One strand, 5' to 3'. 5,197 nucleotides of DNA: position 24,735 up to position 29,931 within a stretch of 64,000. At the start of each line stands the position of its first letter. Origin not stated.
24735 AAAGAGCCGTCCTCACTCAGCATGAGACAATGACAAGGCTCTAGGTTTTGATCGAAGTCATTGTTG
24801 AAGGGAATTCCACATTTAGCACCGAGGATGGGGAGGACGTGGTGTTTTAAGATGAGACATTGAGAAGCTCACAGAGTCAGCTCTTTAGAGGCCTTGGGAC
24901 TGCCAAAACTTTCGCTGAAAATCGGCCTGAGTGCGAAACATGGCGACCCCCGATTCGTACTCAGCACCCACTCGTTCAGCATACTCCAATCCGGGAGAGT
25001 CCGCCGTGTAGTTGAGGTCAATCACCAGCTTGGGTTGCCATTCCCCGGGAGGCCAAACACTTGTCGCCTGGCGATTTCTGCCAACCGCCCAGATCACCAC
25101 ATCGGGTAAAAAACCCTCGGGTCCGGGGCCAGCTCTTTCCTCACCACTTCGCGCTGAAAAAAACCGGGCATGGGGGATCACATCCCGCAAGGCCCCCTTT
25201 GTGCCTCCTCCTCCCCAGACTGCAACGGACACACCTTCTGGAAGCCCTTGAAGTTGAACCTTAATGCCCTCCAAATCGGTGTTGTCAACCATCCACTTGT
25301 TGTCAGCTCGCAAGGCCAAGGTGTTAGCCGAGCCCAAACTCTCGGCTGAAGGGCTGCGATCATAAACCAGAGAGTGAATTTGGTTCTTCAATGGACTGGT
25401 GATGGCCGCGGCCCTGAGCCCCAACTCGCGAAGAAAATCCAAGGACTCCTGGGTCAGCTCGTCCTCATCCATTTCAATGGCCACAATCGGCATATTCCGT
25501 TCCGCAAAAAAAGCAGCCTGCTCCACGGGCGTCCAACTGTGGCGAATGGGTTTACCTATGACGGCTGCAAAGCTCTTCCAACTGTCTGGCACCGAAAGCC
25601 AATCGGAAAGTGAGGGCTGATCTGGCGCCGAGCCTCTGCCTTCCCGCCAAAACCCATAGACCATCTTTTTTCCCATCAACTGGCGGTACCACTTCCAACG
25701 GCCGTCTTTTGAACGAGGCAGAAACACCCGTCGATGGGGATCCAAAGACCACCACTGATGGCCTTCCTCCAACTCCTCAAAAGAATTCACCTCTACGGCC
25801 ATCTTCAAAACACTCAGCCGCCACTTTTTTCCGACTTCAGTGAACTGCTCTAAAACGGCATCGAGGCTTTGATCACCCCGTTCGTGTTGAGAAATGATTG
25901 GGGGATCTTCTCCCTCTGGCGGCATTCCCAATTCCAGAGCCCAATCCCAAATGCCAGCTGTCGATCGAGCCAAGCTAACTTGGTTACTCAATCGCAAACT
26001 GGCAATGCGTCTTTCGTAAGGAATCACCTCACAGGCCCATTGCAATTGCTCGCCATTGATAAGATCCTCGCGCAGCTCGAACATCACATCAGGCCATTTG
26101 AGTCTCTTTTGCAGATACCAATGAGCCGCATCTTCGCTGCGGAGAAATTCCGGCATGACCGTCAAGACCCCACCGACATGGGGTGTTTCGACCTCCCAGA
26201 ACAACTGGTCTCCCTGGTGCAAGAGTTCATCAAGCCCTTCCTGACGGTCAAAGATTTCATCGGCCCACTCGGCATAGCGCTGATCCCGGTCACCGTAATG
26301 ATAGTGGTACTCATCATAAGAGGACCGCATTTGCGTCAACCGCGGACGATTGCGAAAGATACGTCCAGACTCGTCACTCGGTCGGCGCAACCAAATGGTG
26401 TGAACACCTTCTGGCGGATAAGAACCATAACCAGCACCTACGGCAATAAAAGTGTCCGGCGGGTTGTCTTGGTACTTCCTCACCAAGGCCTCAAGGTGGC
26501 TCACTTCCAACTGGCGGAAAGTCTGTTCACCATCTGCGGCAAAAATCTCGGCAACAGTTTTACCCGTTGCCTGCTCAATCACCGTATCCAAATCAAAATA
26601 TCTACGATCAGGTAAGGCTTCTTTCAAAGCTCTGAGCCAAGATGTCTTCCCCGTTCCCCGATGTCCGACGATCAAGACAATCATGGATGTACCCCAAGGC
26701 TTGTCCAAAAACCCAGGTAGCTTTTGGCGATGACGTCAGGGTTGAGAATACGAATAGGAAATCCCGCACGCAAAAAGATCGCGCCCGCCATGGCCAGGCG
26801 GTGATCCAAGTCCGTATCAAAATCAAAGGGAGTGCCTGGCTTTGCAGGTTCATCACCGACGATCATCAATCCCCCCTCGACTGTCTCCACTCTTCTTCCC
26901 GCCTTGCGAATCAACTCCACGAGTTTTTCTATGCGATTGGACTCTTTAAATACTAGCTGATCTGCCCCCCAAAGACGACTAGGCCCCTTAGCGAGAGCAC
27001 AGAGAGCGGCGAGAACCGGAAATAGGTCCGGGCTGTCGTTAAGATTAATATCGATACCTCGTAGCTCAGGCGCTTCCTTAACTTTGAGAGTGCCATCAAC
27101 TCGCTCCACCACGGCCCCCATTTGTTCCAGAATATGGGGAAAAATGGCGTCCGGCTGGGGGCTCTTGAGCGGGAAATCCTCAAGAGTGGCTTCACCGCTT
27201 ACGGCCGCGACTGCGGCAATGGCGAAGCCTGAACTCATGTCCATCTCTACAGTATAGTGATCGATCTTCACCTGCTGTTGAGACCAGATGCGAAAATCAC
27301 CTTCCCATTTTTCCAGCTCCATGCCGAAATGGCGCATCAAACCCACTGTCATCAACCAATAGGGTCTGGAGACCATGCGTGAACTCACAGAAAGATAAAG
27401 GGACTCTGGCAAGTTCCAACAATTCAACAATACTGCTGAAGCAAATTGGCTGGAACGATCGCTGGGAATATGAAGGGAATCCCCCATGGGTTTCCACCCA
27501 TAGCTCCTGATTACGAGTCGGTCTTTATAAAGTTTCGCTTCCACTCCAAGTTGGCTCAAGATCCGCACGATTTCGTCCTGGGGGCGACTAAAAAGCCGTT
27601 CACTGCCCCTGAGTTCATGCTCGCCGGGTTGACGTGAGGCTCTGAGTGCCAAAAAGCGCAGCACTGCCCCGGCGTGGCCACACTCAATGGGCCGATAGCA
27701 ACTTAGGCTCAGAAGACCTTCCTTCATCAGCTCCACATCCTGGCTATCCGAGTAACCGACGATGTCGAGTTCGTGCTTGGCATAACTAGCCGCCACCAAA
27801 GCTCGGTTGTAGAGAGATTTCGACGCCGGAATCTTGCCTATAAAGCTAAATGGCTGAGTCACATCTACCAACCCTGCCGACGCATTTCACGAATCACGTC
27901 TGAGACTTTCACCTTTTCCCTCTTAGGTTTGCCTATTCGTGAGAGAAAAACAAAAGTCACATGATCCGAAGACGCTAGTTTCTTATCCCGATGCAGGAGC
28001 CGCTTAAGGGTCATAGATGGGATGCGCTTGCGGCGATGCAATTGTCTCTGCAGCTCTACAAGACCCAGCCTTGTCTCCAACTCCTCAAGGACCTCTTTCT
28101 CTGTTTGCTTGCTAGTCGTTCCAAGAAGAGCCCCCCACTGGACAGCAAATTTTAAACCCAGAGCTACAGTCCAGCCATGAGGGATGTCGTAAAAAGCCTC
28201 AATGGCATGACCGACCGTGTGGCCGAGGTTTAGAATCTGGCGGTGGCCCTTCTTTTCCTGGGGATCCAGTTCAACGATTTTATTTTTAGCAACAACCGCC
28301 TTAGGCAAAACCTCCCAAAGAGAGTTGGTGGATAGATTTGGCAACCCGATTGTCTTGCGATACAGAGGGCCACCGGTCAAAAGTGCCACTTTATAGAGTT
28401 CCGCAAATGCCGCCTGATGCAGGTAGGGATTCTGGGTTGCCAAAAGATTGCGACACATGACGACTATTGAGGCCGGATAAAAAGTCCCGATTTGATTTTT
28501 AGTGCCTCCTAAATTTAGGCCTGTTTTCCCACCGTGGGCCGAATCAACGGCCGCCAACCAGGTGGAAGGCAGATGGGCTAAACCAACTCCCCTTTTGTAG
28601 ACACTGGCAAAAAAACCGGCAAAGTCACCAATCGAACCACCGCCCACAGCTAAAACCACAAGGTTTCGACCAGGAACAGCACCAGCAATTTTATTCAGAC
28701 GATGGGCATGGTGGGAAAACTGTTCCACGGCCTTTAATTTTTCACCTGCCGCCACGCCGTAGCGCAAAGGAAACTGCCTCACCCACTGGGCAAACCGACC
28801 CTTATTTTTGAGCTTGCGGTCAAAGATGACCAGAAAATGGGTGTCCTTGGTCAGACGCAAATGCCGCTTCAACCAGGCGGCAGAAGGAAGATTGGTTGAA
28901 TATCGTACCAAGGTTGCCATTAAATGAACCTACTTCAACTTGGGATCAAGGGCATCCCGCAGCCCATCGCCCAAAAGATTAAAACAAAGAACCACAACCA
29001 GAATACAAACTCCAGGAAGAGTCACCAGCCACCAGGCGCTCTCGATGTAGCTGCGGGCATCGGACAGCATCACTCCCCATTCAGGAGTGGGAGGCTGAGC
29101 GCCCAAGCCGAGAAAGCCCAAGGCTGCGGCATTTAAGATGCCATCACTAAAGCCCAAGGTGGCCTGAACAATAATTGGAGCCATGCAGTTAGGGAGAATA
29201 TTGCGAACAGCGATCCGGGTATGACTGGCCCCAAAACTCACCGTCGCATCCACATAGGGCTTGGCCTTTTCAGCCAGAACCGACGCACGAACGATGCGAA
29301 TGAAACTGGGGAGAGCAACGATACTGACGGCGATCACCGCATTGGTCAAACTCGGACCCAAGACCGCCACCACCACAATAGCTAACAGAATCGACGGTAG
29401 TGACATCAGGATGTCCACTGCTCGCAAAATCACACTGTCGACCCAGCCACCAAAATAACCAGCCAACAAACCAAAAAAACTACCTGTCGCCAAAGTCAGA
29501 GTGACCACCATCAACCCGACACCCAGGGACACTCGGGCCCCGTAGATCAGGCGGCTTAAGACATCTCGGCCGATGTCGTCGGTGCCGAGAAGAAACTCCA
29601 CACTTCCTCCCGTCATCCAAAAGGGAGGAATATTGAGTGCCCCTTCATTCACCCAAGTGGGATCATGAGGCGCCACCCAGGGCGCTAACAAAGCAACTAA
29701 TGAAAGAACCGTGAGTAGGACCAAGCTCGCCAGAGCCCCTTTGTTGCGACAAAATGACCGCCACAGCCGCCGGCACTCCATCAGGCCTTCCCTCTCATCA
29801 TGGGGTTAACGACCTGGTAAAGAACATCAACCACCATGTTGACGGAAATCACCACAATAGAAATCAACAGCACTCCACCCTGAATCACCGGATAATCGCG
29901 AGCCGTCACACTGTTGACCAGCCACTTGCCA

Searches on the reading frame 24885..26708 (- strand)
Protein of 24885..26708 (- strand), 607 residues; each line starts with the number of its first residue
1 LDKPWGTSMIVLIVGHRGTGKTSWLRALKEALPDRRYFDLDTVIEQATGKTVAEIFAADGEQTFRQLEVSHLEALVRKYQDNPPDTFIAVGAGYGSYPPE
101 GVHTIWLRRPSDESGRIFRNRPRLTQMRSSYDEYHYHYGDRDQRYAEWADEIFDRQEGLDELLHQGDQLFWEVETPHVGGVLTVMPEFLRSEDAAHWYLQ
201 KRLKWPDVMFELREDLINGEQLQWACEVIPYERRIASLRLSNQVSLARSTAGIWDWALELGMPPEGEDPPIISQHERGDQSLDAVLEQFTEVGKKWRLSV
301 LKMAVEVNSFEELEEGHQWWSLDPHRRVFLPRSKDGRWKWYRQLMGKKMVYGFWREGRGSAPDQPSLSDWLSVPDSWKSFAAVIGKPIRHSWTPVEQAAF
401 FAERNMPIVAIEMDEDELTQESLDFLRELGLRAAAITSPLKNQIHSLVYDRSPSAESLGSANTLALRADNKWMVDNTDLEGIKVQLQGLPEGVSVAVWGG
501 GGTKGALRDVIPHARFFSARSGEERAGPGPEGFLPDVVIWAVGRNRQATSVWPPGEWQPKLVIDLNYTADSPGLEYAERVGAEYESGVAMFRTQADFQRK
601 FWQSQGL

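Call 28: search_protein_families(library=pfam, proteins=[window:24885-26708:-], max_evalue=0.0001)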
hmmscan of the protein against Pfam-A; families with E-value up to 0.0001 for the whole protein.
window:24885-26708:- (607 aa): 3 families
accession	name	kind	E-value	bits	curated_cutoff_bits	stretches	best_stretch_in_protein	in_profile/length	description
PF01202.28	SKI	-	1.4e-13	51.7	22.1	1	17-158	1-145/159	Shikimate kinase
PF08501.16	Shikimate_dh_N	-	1.2e-12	48.4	27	1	383-464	1-83/83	Shikimate dehydrogenase substrate binding domain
PF13191.12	AAA_16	-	9.6e-06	26.6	32.6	1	7-70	23-85/167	AAA ATPase domain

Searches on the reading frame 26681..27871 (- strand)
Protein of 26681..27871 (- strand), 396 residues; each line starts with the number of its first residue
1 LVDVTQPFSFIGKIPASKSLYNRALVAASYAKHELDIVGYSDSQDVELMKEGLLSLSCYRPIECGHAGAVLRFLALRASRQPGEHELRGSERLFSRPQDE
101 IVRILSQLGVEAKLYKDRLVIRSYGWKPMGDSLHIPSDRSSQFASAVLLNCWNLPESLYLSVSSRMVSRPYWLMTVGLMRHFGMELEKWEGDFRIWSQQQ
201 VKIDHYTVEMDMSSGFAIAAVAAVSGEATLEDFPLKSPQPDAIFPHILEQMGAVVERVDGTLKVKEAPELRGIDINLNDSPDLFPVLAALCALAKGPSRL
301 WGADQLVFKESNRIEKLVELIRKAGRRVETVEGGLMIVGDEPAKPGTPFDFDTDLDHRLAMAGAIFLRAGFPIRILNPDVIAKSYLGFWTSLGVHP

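Call 28: search_protein_families(library=pfam, proteins=[window:26681-27871:-], max_evalue=0.0001)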
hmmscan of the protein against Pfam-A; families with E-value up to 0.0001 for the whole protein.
window:26681-27871:- (396 aa): 1 family
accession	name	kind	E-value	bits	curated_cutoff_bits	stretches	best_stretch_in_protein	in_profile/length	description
PF00275.25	EPSP_synthase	-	3e-55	188.1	22.8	1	61-392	85-417/417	EPSP synthase (3-phosphoshikimate 1-carboxyvinyltransferase)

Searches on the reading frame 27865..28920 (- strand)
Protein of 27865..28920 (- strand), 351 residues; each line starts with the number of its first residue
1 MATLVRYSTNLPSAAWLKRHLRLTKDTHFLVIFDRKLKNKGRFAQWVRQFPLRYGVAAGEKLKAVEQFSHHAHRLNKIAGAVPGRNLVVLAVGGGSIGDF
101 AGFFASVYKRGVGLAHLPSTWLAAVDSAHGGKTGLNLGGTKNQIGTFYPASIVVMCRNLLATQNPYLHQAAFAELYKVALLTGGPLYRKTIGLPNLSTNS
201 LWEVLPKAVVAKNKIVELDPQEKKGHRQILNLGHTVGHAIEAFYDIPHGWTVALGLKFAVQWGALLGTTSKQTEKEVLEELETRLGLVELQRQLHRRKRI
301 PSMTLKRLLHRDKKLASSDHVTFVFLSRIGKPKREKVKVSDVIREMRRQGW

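Call 28: search_protein_families(library=pfam, proteins=[window:27865-28920:-], max_evalue=0.0001)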
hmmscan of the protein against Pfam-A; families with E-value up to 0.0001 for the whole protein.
window:27865-28920:- (351 aa): 2 families
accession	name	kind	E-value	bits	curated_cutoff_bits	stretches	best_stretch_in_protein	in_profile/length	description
PF01761.26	DHQ_synthase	-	3.8e-28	97.9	24.2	1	56-164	4-109/115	3-dehydroquinate synthase N-terminal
PF24621.2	DHQS_C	-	1.5e-20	74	27.6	1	172-314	2-143/144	3-dehydroquinate synthase C-terminal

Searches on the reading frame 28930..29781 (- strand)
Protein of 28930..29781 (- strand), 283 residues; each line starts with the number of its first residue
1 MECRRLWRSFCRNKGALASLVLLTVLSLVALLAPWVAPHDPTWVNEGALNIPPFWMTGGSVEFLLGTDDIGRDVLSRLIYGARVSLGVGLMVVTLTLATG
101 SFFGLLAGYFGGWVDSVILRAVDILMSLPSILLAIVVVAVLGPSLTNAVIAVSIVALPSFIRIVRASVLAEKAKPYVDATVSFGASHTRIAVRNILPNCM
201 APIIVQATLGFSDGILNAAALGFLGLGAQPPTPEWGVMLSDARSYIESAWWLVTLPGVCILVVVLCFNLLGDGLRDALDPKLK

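Call 28: search_protein_families(library=pfam, proteins=[window:28930-29781:-], max_evalue=0.0001)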
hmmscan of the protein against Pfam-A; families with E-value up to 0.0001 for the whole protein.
window:28930-29781:- (283 aa): 2 families
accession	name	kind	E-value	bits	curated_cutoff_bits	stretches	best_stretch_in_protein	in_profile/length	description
PF00528.27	BPD_transp_1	-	2e-31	109.6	26.4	1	100-283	1-183/184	Binding-protein-dependent transport system inner membrane component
PF12911.12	OppC_N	-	8e-14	51.7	23.9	1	4-53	4-53/53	N-terminal TM domain of oligopeptide transport permease C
